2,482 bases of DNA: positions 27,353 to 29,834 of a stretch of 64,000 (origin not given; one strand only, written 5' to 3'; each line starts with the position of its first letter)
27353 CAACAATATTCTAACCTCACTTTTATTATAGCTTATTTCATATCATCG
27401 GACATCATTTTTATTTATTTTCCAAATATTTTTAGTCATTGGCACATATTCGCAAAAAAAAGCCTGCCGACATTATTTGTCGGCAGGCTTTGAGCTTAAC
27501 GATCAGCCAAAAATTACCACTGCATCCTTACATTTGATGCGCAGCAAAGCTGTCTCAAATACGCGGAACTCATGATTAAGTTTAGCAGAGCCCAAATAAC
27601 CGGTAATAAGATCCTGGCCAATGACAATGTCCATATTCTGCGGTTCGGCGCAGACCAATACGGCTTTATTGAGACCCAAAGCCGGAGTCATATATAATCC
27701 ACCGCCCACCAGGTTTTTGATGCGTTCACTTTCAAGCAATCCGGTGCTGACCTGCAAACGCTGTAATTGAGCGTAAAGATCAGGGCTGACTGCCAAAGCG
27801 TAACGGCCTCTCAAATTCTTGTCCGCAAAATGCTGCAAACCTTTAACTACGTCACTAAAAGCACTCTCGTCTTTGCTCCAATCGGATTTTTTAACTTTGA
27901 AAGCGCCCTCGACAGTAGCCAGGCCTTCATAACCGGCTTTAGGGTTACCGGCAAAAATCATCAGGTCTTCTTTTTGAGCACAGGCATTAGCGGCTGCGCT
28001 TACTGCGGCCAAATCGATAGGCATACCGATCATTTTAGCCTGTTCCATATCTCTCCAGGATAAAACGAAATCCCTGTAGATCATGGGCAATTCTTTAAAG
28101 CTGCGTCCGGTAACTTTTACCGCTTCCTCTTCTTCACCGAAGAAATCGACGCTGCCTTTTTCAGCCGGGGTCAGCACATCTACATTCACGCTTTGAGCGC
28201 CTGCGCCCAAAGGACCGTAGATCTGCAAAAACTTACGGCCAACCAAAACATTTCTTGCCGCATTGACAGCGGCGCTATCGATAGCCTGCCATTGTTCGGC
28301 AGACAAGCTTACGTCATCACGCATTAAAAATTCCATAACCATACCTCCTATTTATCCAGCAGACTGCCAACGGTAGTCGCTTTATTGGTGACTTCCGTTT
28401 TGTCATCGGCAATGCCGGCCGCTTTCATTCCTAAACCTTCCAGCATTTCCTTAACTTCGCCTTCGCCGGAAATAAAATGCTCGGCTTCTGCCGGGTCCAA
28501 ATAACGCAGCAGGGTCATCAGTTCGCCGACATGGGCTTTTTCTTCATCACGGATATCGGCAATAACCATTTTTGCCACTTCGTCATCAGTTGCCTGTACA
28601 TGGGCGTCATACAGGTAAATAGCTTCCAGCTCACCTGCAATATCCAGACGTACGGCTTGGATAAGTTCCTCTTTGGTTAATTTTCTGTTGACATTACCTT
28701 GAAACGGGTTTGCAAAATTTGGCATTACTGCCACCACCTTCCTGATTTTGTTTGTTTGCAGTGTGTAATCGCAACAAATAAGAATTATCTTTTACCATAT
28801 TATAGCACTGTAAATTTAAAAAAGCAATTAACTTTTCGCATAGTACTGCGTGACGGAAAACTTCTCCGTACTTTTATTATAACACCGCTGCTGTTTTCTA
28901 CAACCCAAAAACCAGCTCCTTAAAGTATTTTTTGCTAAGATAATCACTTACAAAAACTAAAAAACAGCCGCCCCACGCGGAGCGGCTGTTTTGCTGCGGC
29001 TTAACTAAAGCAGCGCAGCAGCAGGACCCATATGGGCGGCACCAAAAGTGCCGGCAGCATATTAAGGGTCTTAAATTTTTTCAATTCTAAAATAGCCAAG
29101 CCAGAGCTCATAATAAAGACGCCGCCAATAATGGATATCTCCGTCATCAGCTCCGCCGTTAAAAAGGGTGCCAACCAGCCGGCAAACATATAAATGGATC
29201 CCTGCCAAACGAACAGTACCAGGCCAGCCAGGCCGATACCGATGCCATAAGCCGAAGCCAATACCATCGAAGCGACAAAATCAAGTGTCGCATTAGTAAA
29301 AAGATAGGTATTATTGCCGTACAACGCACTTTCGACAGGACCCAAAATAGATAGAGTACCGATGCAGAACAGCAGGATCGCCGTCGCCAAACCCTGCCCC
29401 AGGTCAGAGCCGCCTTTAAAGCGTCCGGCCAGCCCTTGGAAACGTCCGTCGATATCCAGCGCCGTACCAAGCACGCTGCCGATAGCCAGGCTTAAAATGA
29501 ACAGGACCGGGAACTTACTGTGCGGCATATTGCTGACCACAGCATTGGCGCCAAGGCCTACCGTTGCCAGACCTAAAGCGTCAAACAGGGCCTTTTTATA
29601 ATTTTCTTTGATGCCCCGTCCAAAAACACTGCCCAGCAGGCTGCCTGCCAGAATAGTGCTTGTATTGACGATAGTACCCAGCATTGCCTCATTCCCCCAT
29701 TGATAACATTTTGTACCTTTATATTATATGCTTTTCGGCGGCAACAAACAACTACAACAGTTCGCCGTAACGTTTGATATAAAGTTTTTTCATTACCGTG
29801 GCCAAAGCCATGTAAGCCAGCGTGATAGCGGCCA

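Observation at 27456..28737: Family-1 encapsulin nanocompartment operon with EncFtn cargo carrying a GSL-type targeting peptide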

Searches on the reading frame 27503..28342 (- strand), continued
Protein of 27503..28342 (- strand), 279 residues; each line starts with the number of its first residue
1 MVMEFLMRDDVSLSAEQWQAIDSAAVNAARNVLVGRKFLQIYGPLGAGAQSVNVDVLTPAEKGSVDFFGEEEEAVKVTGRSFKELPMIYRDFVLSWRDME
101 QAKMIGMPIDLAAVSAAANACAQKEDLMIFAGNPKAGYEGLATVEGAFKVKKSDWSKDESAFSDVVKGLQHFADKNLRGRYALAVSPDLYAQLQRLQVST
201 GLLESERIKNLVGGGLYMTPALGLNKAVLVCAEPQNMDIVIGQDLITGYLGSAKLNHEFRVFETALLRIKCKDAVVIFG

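Call 36: search_solved_structures(query=window:27503-28336:-, show_alignments=5, max_evalue=1e-60)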
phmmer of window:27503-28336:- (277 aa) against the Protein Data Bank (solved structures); distinct sequences matched with E-value up to 1e-60: 7.
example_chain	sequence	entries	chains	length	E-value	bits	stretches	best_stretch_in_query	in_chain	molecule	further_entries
4pt2_P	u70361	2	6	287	5.1e-68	232.7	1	3-274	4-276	Encapsulin protein | Type 1 encapsulin shell protein EncA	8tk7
7s4q_A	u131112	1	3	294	5.5e-68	232.6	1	3-274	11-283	EncA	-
7s20_A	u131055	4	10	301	6e-68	232.5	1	3-274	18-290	EncA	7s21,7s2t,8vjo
8v4n_A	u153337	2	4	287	8.7e-66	225.4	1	3-274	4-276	Type 1 encapsulin shell protein EncA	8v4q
9i8e_C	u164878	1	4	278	2.1e-63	217.6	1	1-274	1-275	Encapsulin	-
9i8f_C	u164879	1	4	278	7.5e-63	215.8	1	1-274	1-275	Encapsulin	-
9b9i_A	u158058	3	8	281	3.1e-62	213.8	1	3-274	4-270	Type 1 encapsulin shell protein EncA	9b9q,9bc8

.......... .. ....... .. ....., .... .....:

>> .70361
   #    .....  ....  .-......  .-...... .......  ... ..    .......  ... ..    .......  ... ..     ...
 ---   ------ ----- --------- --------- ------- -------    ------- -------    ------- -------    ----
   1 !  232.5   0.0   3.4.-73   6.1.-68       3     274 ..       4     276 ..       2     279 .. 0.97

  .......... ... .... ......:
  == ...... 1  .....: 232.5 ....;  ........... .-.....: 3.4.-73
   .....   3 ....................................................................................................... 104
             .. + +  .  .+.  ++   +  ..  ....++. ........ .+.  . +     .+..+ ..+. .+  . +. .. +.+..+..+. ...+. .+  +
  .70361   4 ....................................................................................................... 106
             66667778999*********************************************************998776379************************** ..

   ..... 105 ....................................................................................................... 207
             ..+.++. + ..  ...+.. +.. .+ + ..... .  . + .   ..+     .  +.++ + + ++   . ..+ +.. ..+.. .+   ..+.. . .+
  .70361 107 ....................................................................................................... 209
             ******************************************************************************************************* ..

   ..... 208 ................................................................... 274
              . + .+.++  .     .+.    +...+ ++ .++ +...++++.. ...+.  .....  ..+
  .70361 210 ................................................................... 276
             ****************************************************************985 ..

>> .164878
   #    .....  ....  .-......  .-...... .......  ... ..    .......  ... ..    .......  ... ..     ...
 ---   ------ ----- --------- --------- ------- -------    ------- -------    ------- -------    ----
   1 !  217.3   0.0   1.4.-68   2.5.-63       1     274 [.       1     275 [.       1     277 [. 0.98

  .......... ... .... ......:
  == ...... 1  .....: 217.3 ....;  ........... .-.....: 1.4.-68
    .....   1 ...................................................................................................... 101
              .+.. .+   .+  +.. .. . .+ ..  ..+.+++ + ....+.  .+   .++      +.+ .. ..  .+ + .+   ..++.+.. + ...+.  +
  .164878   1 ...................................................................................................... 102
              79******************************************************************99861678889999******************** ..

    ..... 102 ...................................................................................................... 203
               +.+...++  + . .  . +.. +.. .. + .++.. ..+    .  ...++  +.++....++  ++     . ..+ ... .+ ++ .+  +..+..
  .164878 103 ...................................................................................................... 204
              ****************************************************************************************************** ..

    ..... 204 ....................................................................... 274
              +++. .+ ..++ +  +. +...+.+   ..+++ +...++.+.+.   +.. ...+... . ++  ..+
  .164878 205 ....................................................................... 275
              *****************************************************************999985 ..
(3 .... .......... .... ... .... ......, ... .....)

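Call 56: search_protein_families(library=phrogs, proteins=[window:27503-28336:-], max_evalue=0.001)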
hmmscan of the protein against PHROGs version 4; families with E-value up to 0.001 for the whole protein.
window:27503-28336:- (277 aa): 1 family
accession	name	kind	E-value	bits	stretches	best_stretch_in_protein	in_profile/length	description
phrog_264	-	head and packaging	1.7e-09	38.1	1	12-198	31-229/321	major head protein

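Call 60: search_protein_families(library=pfam, proteins=[L052:6903-7277:+, L042:7873-8430:+], max_evalue=0.00001)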
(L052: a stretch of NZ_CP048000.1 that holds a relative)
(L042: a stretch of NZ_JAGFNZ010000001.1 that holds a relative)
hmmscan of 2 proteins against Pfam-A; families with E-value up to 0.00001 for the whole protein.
L052:6903-7277:+ (124 aa): 2 families
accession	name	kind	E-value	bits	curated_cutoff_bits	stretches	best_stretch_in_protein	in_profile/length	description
PF01880.24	Desulfoferrodox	-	3.6e-19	69.6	22.2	1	41-122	2-97/98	Desulfoferrodoxin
PF06397.17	Desulfoferrod_N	-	3.2e-12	46.3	23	1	5-36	5-36/36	Desulfoferrodoxin, N-terminal domain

L042:7873-8430:+ (185 aa): 2 families
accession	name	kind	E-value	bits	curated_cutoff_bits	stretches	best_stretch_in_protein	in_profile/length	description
PF02915.23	Rubrerythrin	-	5.4e-26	92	22.8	1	11-139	1-136/137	Rubrerythrin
PF21349.2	RUBY_RBDX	-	3.2e-09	36.5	26.5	1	155-182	1-29/30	Rubrerythrin, rubredoxin-like domain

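Call 61: predict_structure(alignment_id=A1)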
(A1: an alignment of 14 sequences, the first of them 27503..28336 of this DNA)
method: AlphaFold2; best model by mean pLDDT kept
length: 277 residues; sequences in the alignment: 14
mean_pLDDT: 62.9   pTM: 0.53
mean pLDDT of the five models: 62.9, 62.1, 61.6, 61.1, 58.9
residues with pLDDT >= 90: 23; 70-90: 95; 50-70: 71; < 50: 88
segments of 3 or more residues with pLDDT < 50: 1-9, 26-52, 62-64, 67-70, 79-92, 232-258
pLDDT, mean of each block of 10 residues (from residue 1): 40 68 48 28 35 51 49 53 39 56 70 60 74 73 87 87 91 81 89 83 88 79 86 35 27 42 60 88
secondary structure, 60 per line:
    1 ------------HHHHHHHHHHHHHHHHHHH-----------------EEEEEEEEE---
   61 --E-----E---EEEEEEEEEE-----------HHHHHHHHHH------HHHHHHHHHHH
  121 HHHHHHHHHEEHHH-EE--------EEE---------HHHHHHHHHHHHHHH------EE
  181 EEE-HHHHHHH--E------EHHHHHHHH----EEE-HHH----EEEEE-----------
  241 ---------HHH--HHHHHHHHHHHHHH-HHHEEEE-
elements in order: H13-31 E49-57 E73-82 H94-103 H110-129 E146-148 H158-172 E179-183 H185-191 H202-209 E214-216 E225-229 H255-268 E273-276

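Call 67: predict_structure(alignment_id=A3)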
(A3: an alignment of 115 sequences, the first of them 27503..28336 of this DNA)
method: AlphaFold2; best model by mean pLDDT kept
length: 277 residues; sequences in the alignment: 115
mean_pLDDT: 90.1   pTM: 0.84
mean pLDDT of the five models: 90.1, 88.2, 86.7, 85.3, 83.6
residues with pLDDT >= 90: 203; 70-90: 48; 50-70: 25; < 50: 1
segments of 3 or more residues with pLDDT < 50: none
pLDDT, mean of each block of 10 residues (from residue 1): 77 91 94 96 87 65 64 68 94 92 92 97 96 92 94 92 97 95 97 89 95 96 96 94 92 94 94 96
secondary structure, 60 per line:
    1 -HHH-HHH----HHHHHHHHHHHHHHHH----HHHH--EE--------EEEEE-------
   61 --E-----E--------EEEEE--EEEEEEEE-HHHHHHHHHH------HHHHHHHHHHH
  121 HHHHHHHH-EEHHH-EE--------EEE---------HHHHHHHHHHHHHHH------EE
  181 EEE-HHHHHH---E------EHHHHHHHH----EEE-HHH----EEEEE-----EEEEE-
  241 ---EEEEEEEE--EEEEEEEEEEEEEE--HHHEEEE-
elements in order: H13-28 H33-36 E49-53 E78-82 E85-92 H94-103 H110-128 E146-148 H158-172 E179-183 H185-190 H202-209 E214-216 E225-229 E235-239 E244-251 E254-267 E273-276

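Call 69: fold_search(model_id=the predicted structure, library=pdb)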
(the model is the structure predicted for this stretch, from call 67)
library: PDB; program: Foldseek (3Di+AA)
matches with E <= 10: 724; with E <= 0.001: 351
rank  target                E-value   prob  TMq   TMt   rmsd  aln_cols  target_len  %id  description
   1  8vjo_B                3.3e-35  1.00  0.87  0.87   5.1       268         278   41  Cryo-EM structure of Myxococcus xanthus EncA encapsulin shell loaded with EncD cargo (released 2024-05-08)
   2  8vjo_C                4.6e-34  1.00  0.88  0.89   4.2       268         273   41  Cryo-EM structure of Myxococcus xanthus EncA encapsulin shell loaded with EncD cargo (released 2024-05-08)
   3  8vjo_A                6.3e-34  1.00  0.86  0.87   4.9       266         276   42  Cryo-EM structure of Myxococcus xanthus EncA encapsulin shell loaded with EncD cargo (released 2024-05-08)
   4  9fy6_A                1.2e-33  1.00  0.89  0.88   5.0       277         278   36  Single particle cryo-EM reconstruction of Bacillus Methanolicus encapsulin nano compartment (released 2025-06-11)
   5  8rvj_A                2.8e-33  1.00  0.87  0.91   3.2       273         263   36  Engineered Encapsulin P3P4 (released 2024-02-14)
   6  8v4q_A                3.0e-33  1.00  0.85  0.90   3.1       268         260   39  Myxococcus xanthus EncA 3xHis pore mutant with tetrahedral symmetry (released 2024-05-22)
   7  9fy6_B                3.2e-33  1.00  0.87  0.87   5.1       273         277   37  Single particle cryo-EM reconstruction of Bacillus Methanolicus encapsulin nano compartment (released 2025-06-11)
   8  9i8e_A                4.7e-33  1.00  0.90  0.90   4.9       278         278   38  Structure of Encapsulin from Dendrosporobacter quercicolus (released 2025-05-21)
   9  8rvj_B                8.2e-33  1.00  0.88  0.93   3.1       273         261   36  Engineered Encapsulin P3P4 (released 2024-02-14)
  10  8v4q_B                8.7e-33  1.00  0.85  0.88   2.8       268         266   39  Myxococcus xanthus EncA 3xHis pore mutant with tetrahedral symmetry (released 2024-05-22)
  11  9fy6_C                1.4e-32  1.00  0.85  0.94   3.5       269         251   36  Single particle cryo-EM reconstruction of Bacillus Methanolicus encapsulin nano compartment (released 2025-06-11)
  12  8rvj_C                2.5e-32  1.00  0.88  0.93   3.1       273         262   36  Engineered Encapsulin P3P4 (released 2024-02-14)
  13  9i8f_A                3.3e-32  1.00  0.89  0.89   4.9       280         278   38  Structure of Encapsulin from Dendrosporobacter quercicolus, mutant N198W (released 2025-05-21)
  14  8v4n                  3.5e-32  1.00  0.85  0.89   3.0       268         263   39  Myxococcus xanthus EncA 3xHis pore mutant with T=1 icosahedral symmetry (released 2024-05-22)
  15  9fy6_D                4.7e-32  1.00  0.86  0.94   2.7       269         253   36  Single particle cryo-EM reconstruction of Bacillus Methanolicus encapsulin nano compartment (released 2025-06-11)
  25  7s21                  1.4e-30  1.00  0.85  0.89   2.6       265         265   39  M. xanthus encapsulin shell protein EncA with T=1 symmetry (released 2022-02-02)
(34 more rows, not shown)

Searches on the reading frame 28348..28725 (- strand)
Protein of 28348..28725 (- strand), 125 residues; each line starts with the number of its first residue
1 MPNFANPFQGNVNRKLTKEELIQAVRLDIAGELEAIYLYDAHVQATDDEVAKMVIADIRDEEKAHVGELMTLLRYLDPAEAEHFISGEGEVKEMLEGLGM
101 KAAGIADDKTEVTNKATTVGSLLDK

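Call 3: search_protein_families(library=pfam, proteins=[window:28348-28725:-], max_evalue=0.01)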
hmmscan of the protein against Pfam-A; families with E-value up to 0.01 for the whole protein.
window:28348-28725:- (125 aa): 2 families
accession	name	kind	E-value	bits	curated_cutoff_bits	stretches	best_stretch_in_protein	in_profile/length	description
PF22277.2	EncFtn-like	-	1.2e-06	28.7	27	1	26-82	20-76/85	EncFtn-like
PF03232.19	COQ7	-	2.2e-05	24.6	23.5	1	21-73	3-56/169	Ubiquinone biosynthesis protein COQ7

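Call 4: search_protein_families(library=ncbifam, proteins=[window:28348-28725:-], max_evalue=0.01)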
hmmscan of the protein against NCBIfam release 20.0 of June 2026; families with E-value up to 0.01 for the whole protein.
window:28348-28725:- (125 aa): 3 families
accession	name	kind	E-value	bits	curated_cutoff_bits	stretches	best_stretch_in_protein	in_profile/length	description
NF058679.1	EncB_fam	subfamily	6.4e-51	171.3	90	1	1-122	1-117/117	encapsulin nanocompartment ferritin-likeEncB family encapsulin nanocompartment ferritin-like cargo protein cargo protein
TIGR04535.1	ferrit_encaps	subfamily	2e-30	105.1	125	1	4-122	1-113/114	encapsulin-associated ferritin-like protein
NF058678.1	EncB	exception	2.8e-08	34.1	210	1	23-86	13-76/160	encapsulin nanocompartment ferritin-like cargo protein EncB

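Call 6: search_solved_structures(query=window:28348-28725:-, show_alignments=3)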
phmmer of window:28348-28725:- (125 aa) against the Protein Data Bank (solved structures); distinct sequences matched with E-value up to 0.001: 13.
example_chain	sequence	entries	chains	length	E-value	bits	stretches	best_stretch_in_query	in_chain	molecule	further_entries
7s8t_A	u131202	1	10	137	9.3e-18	68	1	5-122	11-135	EncC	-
5n5e_e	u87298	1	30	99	1.4e-16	64.2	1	6-94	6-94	PFC_05175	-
2e0z_A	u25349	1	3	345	4.3e-16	62.6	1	6-114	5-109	Virus-like particle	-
7s5k_A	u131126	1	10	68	1.1e-06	32.3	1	23-84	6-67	EncB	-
7s5c_A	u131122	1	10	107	1.3e-06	32.1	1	22-85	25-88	EncB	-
3k6c_A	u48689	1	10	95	1.4e-06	32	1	27-80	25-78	Uncharacterized protein NE0167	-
6suw_A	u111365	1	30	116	7.4e-06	29.7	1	16-84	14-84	Uncharacterized protein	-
33bf_A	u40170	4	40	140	1.2e-05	29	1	16-85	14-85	Encapsulated ferritin-like protein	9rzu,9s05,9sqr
5da5_A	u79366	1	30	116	1.4e-05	28.8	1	16-84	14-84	Rru_A0973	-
5l89_A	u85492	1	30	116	8.2e-05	26.3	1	16-84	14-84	Rru_A0973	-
6sv1_A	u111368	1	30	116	9.5e-05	26.1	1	16-84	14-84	Encapsulated Ferritin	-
5l8b_A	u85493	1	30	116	9.7e-05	26.1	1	16-84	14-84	Uncharacterized protein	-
5l8g_A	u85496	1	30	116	0.00034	24.3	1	16-84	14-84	Uncharacterized protein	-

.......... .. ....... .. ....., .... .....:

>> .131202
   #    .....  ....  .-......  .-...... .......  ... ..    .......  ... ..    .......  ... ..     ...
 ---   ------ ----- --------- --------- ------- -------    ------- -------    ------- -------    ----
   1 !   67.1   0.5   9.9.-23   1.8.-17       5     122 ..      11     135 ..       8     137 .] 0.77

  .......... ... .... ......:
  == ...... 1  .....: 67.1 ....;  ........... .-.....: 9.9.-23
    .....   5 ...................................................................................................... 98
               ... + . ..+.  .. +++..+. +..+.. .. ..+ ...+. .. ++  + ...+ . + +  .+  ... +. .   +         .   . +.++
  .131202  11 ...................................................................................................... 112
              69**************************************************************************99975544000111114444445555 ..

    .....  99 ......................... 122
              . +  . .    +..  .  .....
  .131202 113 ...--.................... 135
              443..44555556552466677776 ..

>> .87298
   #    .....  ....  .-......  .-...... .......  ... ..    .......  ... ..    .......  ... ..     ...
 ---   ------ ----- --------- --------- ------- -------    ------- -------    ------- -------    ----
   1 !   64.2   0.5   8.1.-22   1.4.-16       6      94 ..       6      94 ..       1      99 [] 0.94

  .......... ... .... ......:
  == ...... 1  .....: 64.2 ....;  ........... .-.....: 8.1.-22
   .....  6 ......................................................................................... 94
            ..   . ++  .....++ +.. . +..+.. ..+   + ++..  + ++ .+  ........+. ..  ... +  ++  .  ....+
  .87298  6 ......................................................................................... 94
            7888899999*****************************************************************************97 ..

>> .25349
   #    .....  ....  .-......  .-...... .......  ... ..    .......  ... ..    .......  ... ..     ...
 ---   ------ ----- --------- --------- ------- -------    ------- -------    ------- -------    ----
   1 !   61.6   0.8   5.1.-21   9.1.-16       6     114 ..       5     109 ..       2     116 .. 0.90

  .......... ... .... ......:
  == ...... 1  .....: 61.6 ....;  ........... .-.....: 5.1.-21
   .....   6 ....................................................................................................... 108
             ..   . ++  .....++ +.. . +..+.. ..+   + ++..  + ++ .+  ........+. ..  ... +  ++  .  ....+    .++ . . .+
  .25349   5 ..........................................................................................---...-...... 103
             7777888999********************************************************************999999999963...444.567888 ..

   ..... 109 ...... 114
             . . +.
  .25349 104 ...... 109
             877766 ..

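Call 56: search_protein_families(library=phrogs, proteins=[window:28348-28725:-], max_evalue=0.001)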
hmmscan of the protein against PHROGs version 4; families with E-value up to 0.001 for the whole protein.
window:28348-28725:- (125 aa): 0 families

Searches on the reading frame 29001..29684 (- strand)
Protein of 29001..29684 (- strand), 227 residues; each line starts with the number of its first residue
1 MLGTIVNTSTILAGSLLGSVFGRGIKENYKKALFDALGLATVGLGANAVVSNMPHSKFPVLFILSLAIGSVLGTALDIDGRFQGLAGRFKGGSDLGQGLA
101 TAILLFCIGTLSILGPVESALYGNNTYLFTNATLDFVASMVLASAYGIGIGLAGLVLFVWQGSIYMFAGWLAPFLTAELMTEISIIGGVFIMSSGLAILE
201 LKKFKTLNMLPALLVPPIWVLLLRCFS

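Call 3: search_protein_families(library=pfam, proteins=[window:29001-29684:-], max_evalue=0.01)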
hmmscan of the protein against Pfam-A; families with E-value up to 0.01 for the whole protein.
window:29001-29684:- (227 aa): 1 family
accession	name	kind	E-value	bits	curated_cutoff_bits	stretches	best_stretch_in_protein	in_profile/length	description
PF04474.17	DUF554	-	4.8e-67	226.1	25.1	1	2-220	1-219/220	Protein of unknown function (DUF554)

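Call 4: search_protein_families(library=ncbifam, proteins=[window:29001-29684:-], max_evalue=0.01)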
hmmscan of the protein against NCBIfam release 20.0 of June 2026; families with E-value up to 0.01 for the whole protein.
window:29001-29684:- (227 aa): 0 families
